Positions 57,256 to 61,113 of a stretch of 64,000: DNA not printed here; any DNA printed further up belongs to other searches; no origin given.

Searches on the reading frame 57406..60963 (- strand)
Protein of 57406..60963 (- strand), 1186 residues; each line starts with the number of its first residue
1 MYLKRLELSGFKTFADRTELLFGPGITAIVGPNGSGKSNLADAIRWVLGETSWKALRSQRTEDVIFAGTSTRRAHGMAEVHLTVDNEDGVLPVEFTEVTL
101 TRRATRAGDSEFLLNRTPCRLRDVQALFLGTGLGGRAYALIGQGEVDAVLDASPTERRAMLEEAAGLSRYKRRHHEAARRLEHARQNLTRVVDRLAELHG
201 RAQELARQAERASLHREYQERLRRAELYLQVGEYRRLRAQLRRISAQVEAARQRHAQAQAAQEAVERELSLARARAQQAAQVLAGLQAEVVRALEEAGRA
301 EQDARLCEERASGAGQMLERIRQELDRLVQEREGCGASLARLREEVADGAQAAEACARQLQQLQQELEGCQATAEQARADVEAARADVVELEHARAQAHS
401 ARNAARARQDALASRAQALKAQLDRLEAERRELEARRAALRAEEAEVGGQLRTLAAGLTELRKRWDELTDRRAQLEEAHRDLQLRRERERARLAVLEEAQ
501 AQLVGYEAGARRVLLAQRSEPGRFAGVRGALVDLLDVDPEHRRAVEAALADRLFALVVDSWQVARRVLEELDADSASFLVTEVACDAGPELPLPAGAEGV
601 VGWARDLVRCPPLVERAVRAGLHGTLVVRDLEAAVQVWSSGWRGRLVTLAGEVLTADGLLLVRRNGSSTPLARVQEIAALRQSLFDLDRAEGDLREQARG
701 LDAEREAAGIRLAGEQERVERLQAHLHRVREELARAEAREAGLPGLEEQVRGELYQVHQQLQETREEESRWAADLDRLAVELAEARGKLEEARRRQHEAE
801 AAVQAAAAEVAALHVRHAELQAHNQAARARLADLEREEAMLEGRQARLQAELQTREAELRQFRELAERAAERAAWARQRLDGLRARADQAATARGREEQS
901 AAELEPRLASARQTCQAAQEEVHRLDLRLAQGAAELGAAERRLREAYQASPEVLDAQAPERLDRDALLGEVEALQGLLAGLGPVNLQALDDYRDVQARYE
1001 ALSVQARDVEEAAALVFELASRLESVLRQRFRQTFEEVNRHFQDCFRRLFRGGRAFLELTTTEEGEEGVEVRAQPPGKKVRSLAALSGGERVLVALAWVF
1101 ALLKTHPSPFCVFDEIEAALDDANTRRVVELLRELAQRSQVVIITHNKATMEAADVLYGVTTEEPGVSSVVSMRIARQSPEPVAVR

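Call 53: search_protein_families(library=ncbifam, proteins=[L004:8142-9728:-], max_evalue=0.001)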
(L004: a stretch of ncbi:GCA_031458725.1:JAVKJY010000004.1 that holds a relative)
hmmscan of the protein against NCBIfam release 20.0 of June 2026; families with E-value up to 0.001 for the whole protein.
L004:8142-9728:- (529 aa): 105 families (the best 25 are shown)
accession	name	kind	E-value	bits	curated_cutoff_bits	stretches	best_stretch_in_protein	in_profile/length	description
NF005426.0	PRK07008.1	equivalog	5.8e-165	550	822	1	1-527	10-539/545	3-(methylthio)propionyl-CoA ligase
NF004674.0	PRK06018.1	subfamily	1e-157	526.2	766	1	2-526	7-537/544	long-chain-fatty-acid--CoA ligase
NF004837.0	PRK06187.1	subfamily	7.3e-155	516.2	476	1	3-526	6-525/531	long-chain-fatty-acid--CoA ligase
NF004143.0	PRK05620.1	equivalog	9.5e-111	370.9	852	1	1-524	6-556/576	long-chain fatty-acid--CoA ligase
NF006020.0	PRK08162.1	subfamily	2.1e-105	353.2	677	1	13-524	27-539/545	acyl-CoA synthetase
NF006182.0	PRK08316.1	subfamily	2.5e-83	280.3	663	1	32-525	35-519/523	fatty acyl-CoA synthetase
NF005702.0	PRK07514.1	subfamily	1.6e-70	237.9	558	1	32-525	28-502/506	malonyl-CoA synthase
NF005307.0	PRK06839.1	equivalog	9.6e-68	229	748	1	34-522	28-492/496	o-succinylbenzoate--CoA ligase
NF005857.1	PRK07786.1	exception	9.6e-68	228.9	733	1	34-523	35-512/513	fatty-acid--CoA ligase FadD5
NF004808.0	PRK06155.1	equivalog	2.6e-67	227.3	722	1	32-523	45-522/542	ATP-dependent acyl-CoA ligase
NF009233.0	PRK12583.1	subfamily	1.5e-64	218.4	832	2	163-522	197-549/558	fatty acid CoA ligase family protein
NF005858.0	PRK07787.1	subfamily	1.2e-62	211.9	575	1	58-520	46-469/471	acyl-CoA synthetase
NF004114.0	PRK05605.1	equivalog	3.3e-62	210.6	766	2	151-522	201-568/575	long-chain-fatty-acid--CoA ligase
NF006572.0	PRK09088.1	equivalog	4.5e-62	210.3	696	1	33-522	28-486/491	acyl-CoA synthetase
TIGR02262.1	benz_CoA_lig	subfamily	5.5e-62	210.1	375.25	1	32-521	29-507/508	benzoate-CoA ligase family protein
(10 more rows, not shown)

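Call 54: search_protein_families(library=pfam, proteins=[L004:8142-9728:-], max_evalue=0.01)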
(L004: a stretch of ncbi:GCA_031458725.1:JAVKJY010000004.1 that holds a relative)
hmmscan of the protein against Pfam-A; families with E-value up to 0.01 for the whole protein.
L004:8142-9728:- (529 aa): 2 families
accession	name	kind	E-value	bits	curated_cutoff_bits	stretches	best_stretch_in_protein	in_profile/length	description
PF00501.34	AMP-binding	-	8.7e-78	262.2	29.9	1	31-389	19-384/384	AMP-binding enzyme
PF13193.12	AMP-binding_C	-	3.2e-23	82.9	24.5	1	439-513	2-76/76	AMP-binding enzyme C-terminal domain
